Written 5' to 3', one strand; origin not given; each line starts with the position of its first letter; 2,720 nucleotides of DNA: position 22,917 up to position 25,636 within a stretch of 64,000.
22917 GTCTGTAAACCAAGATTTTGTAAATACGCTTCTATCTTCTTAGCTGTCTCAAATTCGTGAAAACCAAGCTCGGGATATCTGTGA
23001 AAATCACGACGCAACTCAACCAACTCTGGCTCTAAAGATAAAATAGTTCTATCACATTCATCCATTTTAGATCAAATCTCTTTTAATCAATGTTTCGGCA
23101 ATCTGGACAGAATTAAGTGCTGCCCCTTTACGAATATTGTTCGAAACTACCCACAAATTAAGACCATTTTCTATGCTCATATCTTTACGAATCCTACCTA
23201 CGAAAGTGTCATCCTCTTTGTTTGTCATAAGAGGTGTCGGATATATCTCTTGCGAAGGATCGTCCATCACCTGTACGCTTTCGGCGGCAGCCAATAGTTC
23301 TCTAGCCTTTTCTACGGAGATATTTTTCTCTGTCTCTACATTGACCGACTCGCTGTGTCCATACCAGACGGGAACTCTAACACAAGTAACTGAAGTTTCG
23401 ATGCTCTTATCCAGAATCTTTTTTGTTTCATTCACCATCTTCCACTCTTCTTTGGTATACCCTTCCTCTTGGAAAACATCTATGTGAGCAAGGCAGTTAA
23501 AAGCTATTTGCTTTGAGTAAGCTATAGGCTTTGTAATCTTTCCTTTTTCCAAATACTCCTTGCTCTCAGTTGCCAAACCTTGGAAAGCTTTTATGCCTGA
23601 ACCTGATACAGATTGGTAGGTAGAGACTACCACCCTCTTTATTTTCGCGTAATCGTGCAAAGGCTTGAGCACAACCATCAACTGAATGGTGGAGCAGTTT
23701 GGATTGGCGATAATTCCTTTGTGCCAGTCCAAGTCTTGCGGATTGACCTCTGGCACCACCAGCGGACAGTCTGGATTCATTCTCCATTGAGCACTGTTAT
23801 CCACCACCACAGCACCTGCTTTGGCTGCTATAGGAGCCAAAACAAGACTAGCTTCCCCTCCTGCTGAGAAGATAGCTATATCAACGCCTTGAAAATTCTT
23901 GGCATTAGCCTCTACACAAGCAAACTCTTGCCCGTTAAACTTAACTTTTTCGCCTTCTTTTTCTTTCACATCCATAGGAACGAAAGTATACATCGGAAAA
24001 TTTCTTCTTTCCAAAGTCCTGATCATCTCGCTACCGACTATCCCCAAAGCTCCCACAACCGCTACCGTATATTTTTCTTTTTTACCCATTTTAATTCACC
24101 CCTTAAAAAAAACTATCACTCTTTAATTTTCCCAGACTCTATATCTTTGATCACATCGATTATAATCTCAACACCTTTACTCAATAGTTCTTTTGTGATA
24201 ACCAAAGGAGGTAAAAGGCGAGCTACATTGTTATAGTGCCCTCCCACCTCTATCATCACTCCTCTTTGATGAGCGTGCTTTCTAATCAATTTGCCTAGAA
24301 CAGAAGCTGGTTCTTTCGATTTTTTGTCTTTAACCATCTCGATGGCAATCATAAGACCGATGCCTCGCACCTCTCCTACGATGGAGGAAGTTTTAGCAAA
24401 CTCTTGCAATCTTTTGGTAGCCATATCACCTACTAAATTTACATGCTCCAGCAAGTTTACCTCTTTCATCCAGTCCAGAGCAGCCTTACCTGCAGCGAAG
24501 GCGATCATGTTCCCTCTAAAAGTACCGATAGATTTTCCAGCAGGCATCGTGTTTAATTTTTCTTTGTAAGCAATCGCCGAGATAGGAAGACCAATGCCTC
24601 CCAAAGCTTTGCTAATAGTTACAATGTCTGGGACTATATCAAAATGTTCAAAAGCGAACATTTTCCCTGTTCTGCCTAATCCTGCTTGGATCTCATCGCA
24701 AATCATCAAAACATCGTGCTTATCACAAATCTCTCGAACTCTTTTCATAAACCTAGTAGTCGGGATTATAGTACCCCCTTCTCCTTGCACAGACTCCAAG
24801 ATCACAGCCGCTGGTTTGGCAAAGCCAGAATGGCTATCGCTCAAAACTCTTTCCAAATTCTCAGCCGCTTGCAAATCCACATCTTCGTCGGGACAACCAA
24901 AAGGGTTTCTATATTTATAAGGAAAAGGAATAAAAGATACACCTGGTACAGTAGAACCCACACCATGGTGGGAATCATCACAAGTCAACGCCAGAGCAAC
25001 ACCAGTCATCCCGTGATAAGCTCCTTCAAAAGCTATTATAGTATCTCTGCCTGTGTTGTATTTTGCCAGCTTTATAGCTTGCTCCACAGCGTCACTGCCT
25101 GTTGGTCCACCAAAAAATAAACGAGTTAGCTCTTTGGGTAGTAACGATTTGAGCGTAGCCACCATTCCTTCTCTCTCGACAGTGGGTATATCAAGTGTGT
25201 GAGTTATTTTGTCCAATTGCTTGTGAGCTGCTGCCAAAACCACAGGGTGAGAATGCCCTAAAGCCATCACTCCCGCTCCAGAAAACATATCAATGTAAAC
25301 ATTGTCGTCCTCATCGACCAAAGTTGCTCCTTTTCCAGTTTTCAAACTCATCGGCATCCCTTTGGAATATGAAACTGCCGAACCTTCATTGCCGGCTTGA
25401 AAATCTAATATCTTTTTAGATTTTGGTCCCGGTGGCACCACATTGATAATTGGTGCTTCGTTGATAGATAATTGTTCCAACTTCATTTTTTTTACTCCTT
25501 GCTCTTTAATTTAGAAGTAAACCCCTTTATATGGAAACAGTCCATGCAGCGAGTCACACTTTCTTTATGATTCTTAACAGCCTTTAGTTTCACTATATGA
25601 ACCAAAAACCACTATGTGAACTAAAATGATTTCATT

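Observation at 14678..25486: Ectoine/diaminobutyrate-type catabolic operon in which canonical Asd and aspartate kinase replace the usual aldehyde dehydrogenase: a possible ATP-yielding route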

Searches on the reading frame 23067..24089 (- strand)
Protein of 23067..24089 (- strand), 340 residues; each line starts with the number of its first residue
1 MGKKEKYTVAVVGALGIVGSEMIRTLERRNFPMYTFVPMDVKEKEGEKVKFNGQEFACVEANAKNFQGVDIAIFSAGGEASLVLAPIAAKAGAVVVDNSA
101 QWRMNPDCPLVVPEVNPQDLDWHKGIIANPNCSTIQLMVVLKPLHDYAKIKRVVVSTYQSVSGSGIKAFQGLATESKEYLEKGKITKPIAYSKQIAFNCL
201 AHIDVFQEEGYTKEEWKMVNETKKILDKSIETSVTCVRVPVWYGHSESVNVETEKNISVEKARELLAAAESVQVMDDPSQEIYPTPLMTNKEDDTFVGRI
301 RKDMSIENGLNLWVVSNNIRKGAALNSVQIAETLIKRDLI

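Call 4: search_protein_families(library=ncbifam, proteins=[window:23067-24089:-], max_evalue=0.00001)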
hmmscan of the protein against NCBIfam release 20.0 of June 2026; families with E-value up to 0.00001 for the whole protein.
window:23067-24089:- (340 aa): 11 families
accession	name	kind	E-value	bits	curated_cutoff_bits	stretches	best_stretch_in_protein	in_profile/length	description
NF011456.0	PRK14874.1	equivalog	1.5e-139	464.8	223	1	4-338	2-344/346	aspartate-semialdehyde dehydrogenase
TIGR01296.1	asd_B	equivalog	1.2e-134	448.7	324.2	1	9-336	2-338/339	aspartate-semialdehyde dehydrogenase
NF005229.0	PRK06728.1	equivalog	6.8e-100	334.3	628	1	4-339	3-346/347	aspartate-semialdehyde dehydrogenase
NF004224.0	PRK05671.1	equivalog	6.3e-69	233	284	1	7-337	5-334/336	aspartate-semialdehyde dehydrogenase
NF005957.0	PRK08040.1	equivalog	9.5e-68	229.1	273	1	5-338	3-334/336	aspartate-semialdehyde dehydrogenase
NF006416.0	PRK08664.1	subfamily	6.6e-41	140.6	232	2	5-170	2-187/350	aspartate-semialdehyde dehydrogenase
TIGR00978.1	asd_EA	equivalog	2.1e-37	129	301.2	2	9-172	3-187/342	aspartate-semialdehyde dehydrogenase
NF005144.0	PRK06598.1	subfamily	7.1e-27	94.5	198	2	190-324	217-357/369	aspartate-semialdehyde dehydrogenase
TIGR01745.1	asd_gamma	equivalog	9.5e-20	70.9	402.9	2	192-324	218-355/366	aspartate-semialdehyde dehydrogenase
NF005368.0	PRK06901.1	equivalog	6.8e-17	61.6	437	1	21-336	18-320/323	oxidoreductase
TIGR01850.1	argC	equivalog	7.6e-13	48.4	233.6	1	8-172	2-191/345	N-acetyl-gamma-glutamyl-phosphate reductase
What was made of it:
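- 23067..24089 (-): Canonical phosphorylating aspartate-semialdehyde dehydrogenase (Asd), 26 nt after the AT gene. Predicted to oxidise the semialdehyde to aspartyl phosphate. TIGR01296 asd_B 449 bits (cut-off 324) and NF011456 465 bits (cut-off 223) (call 4).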

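Call 5: search_protein_families(library=pfam, proteins=[window:23067-24089:-], max_evalue=0.001)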
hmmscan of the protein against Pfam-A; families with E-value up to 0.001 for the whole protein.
window:23067-24089:- (340 aa): 2 families
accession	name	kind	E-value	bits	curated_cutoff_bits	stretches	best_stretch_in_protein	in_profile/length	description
PF02774.23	Semialdhyde_dhC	-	5.8e-55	186.7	26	1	141-321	1-184/184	Semialdehyde dehydrogenase, dimerisation domain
PF01118.30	Semialdhyde_dh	-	1.9e-29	102.9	26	1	8-121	1-119/121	Semialdehyde dehydrogenase, NAD binding domain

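Call 32: find_homologous_proteins(query=window:23067-24089:-, max_evalue=1e-10)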
Query window:23067-24089:- (340 aa): 8000 proteins with E <= 1e-10 among 8000 candidates; the best 120 are listed.
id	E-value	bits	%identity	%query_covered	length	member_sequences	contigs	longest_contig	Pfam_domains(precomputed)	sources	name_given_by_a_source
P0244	1.7e-222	755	100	100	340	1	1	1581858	PF02774.24,PF01118.31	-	-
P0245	4.1e-191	652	86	100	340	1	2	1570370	PF02774.24,PF01118.31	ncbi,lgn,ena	-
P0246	6.5e-166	569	73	100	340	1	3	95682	PF02774.24,PF01118.31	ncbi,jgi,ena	jgi:aspartate-semialdehyde dehydrogenase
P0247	2.4e-163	561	71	100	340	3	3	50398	PF02774.24,PF01118.31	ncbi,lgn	ncbi:MAG: aspartate-semialdehyde dehydrogenase [Spirochaetota bacterium]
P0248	3.1e-163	561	71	100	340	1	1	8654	PF02774.24,PF01118.31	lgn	-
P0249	2.7e-162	558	72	100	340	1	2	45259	PF02774.24,PF01118.31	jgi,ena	-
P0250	3.9e-162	557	70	100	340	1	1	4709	PF02774.24,PF01118.31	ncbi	-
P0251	1.1e-161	556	71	100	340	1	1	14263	PF02774.24,PF01118.31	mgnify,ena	mgnify:CR=1 FL=1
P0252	1.2e-161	555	73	100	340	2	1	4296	PF02774.24,PF01118.31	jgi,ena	-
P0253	1.3e-161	555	72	100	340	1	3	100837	PF02774.24,PF01118.31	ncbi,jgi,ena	-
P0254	4.6e-161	554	70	100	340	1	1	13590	PF02774.24,PF01118.31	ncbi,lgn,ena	-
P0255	8.3e-161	553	72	100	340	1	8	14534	PF02774.24,PF01118.31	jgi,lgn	jgi:aspartate-semialdehyde dehydrogenase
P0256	8.9e-161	553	72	100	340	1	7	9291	PF02774.24,PF01118.31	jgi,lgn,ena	jgi:aspartate-semialdehyde dehydrogenase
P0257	1.5e-160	552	72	100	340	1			PF02774.24,PF01118.31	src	-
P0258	2.6e-160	551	72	100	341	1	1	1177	PF02774.24,PF01118.31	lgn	-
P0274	5.7e-157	540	70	99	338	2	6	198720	PF02774.24,PF01118.31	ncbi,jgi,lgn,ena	jgi:aspartate-semialdehyde dehydrogenase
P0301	6.2e-154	530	70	100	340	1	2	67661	PF02774.24,PF01118.31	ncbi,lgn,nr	ncbi:MAG: aspartate-semialdehyde dehydrogenase [Victivallales bacterium]|nr:aspartate-semialdehyde d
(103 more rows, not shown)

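Call 33: find_encoding_contigs(protein=P0245, flank=10000, max_places=2)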
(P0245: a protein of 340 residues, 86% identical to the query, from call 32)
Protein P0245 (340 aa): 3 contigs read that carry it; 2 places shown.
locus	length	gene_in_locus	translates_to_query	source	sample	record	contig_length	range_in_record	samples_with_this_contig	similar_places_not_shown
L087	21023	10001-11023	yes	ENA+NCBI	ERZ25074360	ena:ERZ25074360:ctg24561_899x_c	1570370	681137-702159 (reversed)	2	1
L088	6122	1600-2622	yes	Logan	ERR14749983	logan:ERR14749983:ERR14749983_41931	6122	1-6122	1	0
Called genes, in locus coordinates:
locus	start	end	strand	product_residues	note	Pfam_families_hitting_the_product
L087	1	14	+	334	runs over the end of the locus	PF02912:Phe_tRNA-synt_N, PF01409:tRNA-synt_2d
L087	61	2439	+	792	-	PF01588:tRNA_bind, PF03483:B3_4, PF03484:B5, PF17759:tRNA_synthFbeta, PF03147:FDX-ACB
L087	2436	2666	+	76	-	PF11594:Med28 (weak)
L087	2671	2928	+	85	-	PF05164:ZapA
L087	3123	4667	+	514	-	PF12072:RNase_Y_N, PF00013:KH_1 (weak), PF01966:HD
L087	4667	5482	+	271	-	PF00149:Metallophos (weak), PF13277:YmdB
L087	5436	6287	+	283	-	PF00763:THF_DHG_CYH, PF02882:THF_DHG_CYH_C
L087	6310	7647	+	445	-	PF01554:MatE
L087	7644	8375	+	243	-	PF00149:Metallophos, PF12850:Metallophos_2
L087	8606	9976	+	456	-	PF00202:Aminotran_3, PF00155:Aminotran_1_2 (weak)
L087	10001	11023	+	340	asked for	PF01118:Semialdhyde_dh, PF02774:Semialdhyde_dhC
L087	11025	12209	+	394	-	PF01546:Peptidase_M20, PF07687:M20_dimer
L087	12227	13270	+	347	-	PF03480:DctP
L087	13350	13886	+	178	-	PF04290:DctQ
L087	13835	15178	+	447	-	PF06808:DctM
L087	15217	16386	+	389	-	PF01321:Creatinase_N, PF00557:Peptidase_M24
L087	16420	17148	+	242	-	PF01177:Asp_Glu_race (weak)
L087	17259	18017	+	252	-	PF09339:HTH_IclR (weak), PF01614:IclR_C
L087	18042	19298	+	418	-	PF00696:AA_kinase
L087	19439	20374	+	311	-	PF01551:Peptidase_M23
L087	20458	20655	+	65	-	PF02609:Exonuc_VII_S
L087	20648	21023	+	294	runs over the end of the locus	PF00348:polyprenyl_synt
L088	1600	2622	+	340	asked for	PF01118:Semialdhyde_dh, PF02774:Semialdhyde_dhC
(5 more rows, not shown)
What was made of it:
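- The sister genome L087 has the same ten-gene order (call 33).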

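Call 34: find_encoding_contigs(protein=P0274, flank=8000, max_places=2)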
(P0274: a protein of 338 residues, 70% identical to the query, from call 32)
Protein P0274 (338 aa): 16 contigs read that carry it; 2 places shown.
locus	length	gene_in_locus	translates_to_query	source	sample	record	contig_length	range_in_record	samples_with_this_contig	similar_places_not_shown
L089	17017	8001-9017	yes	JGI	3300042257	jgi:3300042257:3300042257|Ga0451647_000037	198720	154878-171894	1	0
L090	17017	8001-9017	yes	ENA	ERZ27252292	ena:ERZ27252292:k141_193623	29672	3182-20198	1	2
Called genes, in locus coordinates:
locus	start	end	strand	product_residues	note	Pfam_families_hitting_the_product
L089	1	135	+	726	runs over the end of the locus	PF01368:DHH, PF02272:DHHA1, PF17768:RecJ_OB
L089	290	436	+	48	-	PF01165:Ribosomal_S21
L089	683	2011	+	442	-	PF01053:Cys_Met_Meta_PP, PF00266:Aminotran_5 (weak), PF00155:Aminotran_1_2, PF01041:DegT_DnrJ_EryC1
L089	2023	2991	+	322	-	PF04204:HTS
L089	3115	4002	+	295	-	PF00389:2-Hacid_dh, PF02826:2-Hacid_dh_C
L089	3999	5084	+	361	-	PF00266:Aminotran_5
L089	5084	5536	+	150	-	PF12840:HTH_20 (faint), PF13404:HTH_AsnC-type, PF13412:HTH_24, PF01037:AsnC_trans_reg (weak)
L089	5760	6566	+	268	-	PF09339:HTH_IclR, PF01614:IclR_C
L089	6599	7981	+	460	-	PF00202:Aminotran_3, PF00155:Aminotran_1_2 (faint)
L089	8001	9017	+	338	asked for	PF01118:Semialdhyde_dh, PF02774:Semialdhyde_dhC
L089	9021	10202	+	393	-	PF01546:Peptidase_M20, PF07687:M20_dimer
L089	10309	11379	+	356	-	PF03480:DctP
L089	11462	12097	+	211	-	PF04290:DctQ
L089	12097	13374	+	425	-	PF06808:DctM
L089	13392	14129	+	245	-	PF01177:Asp_Glu_race (faint)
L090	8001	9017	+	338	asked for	PF01118:Semialdhyde_dh, PF02774:Semialdhyde_dhC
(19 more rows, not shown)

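Call 35: find_encoding_contigs(protein=P0301, flank=8000, max_places=1)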
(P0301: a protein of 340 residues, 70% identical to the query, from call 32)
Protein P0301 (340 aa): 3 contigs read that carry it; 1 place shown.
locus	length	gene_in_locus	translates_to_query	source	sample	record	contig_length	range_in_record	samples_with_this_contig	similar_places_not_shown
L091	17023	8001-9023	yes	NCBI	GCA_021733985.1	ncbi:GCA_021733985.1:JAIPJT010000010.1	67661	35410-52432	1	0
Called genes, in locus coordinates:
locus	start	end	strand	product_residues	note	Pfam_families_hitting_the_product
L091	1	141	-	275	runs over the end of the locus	PF13444:Acetyltransf_5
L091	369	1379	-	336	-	PF00294:PfkB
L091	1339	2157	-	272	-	PF16697:Yop-YscD_cpl, PF00498:FHA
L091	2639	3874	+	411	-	-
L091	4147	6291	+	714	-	PF00133:tRNA-synt_1 (weak), PF01406:tRNA-synt_1e (weak), PF09334:tRNA-synt_1g, PF08264:Anticodon_1 (weak), PF19303:Anticodon_3, PF01588:tRNA_bind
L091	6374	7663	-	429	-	PF03447:NAD_binding_3, PF00742:Homoserine_dh, PF01842:ACT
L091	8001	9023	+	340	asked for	PF01118:Semialdhyde_dh, PF02774:Semialdhyde_dhC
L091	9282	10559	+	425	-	PF03952:Enolase_N, PF00113:Enolase_C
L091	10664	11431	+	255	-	PF00977:His_biosynth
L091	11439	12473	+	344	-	PF03706:LPG_synthase_TM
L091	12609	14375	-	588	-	PF13188:PAS_8 (weak), PF13426:PAS_9 (weak), PF00990:GGDEF, PF13487:HD_5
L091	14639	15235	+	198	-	PF08645:PNK3P, PF13344:Hydrolase_6 (faint), PF00702:Hydrolase, PF13419:HAD_2 (weak), PF13242:Hydrolase_like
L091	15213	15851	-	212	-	PF00485:PRK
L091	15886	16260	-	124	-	-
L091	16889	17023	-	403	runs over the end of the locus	PF28597:T2SSF_N, PF00482:T2SSF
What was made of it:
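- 23067..24089 (-): 70% identical to a housekeeping Asd of a Victivallales genome (call 35).
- A housekeeping Victivallales Asd is 70% identical to the window's (call 35). Asd passes the equivalog cut-off for true Asd and is 70% identical to a housekeeping Asd (calls 4, 35).
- Tried and rejected: A Victivallales Asd next to homoserine dehydrogenase is 70% identical to the window's (call 35).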

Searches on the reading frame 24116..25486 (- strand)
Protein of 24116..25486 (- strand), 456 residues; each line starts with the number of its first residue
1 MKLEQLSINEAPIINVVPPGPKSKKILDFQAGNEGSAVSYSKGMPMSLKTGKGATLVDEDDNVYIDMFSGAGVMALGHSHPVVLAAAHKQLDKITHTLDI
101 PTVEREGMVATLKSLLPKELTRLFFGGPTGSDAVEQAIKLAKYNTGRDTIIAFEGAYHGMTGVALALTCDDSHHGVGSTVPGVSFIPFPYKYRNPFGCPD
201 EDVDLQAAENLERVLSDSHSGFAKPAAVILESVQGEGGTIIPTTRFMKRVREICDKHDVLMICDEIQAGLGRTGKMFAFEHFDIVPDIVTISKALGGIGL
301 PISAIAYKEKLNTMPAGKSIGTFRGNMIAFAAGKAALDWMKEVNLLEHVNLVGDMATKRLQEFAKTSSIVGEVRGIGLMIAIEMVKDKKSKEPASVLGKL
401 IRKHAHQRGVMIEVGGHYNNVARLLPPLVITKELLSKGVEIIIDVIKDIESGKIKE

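Call 4: search_protein_families(library=ncbifam, proteins=[window:24116-25486:-], max_evalue=0.00001)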
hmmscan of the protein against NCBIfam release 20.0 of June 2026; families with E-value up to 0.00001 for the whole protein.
window:24116-25486:- (456 aa): 69 families (the best 25 are shown)
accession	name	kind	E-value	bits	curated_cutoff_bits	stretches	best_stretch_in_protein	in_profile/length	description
NF005393.0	PRK06938.1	subfamily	2.9e-127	424.8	671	1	22-448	27-464/469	diaminobutyrate--2-oxoglutarate transaminase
NF004426.0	PRK05769.1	equivalog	1.7e-115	386.3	552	1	10-448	4-439/441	acetyl ornithine aminotransferase family protein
TIGR00709.1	dat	subfamily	1.7e-112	376.2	401.6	1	26-449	3-436/442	diaminobutyrate--2-oxoglutarate transaminase family protein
NF005386.0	PRK06931.1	equivalog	1.9e-112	376.3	753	1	23-437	19-443/461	diaminobutyrate--2-oxoglutarate transaminase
NF006733.0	PRK09264.1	subfamily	4.5e-108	361.5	438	1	33-449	10-417/425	diaminobutyrate--2-oxoglutarate transaminase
NF005993.0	PRK08117.1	subfamily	2e-106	356.2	574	1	45-450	25-431/433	aspartate aminotransferase family protein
TIGR02407.1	ectoine_ectB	equivalog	9.1e-99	330.8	552.2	1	34-446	7-410/412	diaminobutyrate--2-oxoglutarate transaminase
NF006228.0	PRK08360.1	equivalog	2.5e-97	326.3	608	1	44-455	23-433/443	aspartate aminotransferase family protein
NF004714.0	PRK06058.1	subfamily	4.3e-95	319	639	1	15-448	15-446/447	4-aminobutyrate--2-oxoglutarate transaminase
TIGR00700.1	GABAtrnsam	equivalog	4.1e-92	309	506.65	1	43-448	14-420/420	4-aminobutyrate--2-oxoglutarate transaminase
NF005376.0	PRK06918.1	equivalog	5e-92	308.6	676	1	40-448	32-443/451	4-aminobutyrate--2-oxoglutarate transaminase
TIGR00707.1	argD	subfamily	1.7e-84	283.8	410.05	1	44-446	9-380/381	acetylornithine/succinylornithine family transaminase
NF005692.0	PRK07495.1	equivalog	1.8e-84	283.9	724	1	50-450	28-423/425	4-aminobutyrate--2-oxoglutarate transaminase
NF049939.1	HyAminethphonNHLyPbfA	equivalog_domain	5.1e-84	282.3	525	1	47-447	46-440/442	(R)-1-hydroxy-2-aminoethylphosphonate ammonia-lyase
NF049976.1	AmadipTransam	equivalog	5.7e-83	279.1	650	1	44-449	14-415/416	2-aminoadipate transaminase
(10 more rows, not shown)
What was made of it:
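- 24116..25486 (-): Class-III aminotransferase (AT); predicted L-2,4-diaminobutyrate:2-oxoglutarate transaminase. First gene of the cassette. GABA-transaminase models score lower, 309-319 bits (call 4).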

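Call 5: search_protein_families(library=pfam, proteins=[window:24116-25486:-], max_evalue=0.001)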
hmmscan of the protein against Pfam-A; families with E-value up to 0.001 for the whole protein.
window:24116-25486:- (456 aa): 2 families
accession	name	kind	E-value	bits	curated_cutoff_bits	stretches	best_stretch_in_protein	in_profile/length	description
PF00202.27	Aminotran_3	-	8.7e-103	344.5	30.5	1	44-446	9-403/403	Aminotransferase class-III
PF00155.27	Aminotran_1_2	-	0.00013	21.8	19.7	1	207-309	129-235/361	Aminotransferase class I and II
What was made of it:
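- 24116..25486 (-): Pfam Aminotran_3, 344 bits (call 5).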

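Call 52: search_solved_structures(query=window:24116-25486:-, max_evalue=1e-30)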
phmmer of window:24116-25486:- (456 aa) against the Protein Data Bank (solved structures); distinct sequences matched with E-value up to 1e-30: 131 (the best 60 are shown).
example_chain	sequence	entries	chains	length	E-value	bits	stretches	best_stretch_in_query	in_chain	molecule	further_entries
7vno_A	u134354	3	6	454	4.4e-80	272.9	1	19-449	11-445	454aa long hypothetical 4-aminobutyrate aminotransferase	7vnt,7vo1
9wqz_A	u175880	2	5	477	5.6e-76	259.4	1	10-455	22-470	Alanine/serine racemase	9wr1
4ffc_A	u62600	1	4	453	3.8e-73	250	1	18-447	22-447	4-aminobutyrate aminotransferase (GabT)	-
4atp_A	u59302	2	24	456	4.6e-73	249.8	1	11-447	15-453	4-AMINOBUTYRATE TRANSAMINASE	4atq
9wrf_A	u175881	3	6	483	8.7e-70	239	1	41-455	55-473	Broad substrate specificity amino-acid racemase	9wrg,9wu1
3r4t_A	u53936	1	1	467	4.1e-68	233.5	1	9-448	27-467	4-aminobutyrate aminotransferase GabT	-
3oks_A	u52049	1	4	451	1.5e-67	231.6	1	17-447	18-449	4-aminobutyrate transaminase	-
9s1q_A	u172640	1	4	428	6.3e-67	229.5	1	34-449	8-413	Diaminobutyrate-2-oxoglutarate transaminase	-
3q8n_A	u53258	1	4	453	7.9e-67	229.2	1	16-449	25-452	4-aminobutyrate transaminase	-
6rl5_A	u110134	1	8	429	1.3e-66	228.5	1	35-449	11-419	Diaminobutyrate--2-oxoglutarate transaminase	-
9s1p_H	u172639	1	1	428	4.4e-66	226.8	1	34-449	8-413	Diaminobutyrate-2-oxoglutarate transaminase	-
7jh3_A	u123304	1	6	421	6.1e-65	223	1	49-448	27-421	4-aminobutyrate aminotransferase PuuE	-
6wj8_A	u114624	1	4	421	2.5e-64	221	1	50-447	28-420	4-aminobutyrate aminotransferase PuuE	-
2eo5_A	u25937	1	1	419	3.7e-63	217.1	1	44-449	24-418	419aa long hypothetical aminotransferase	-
1szs_A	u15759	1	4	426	5.6e-63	216.5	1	54-444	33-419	4-aminobutyrate aminotransferase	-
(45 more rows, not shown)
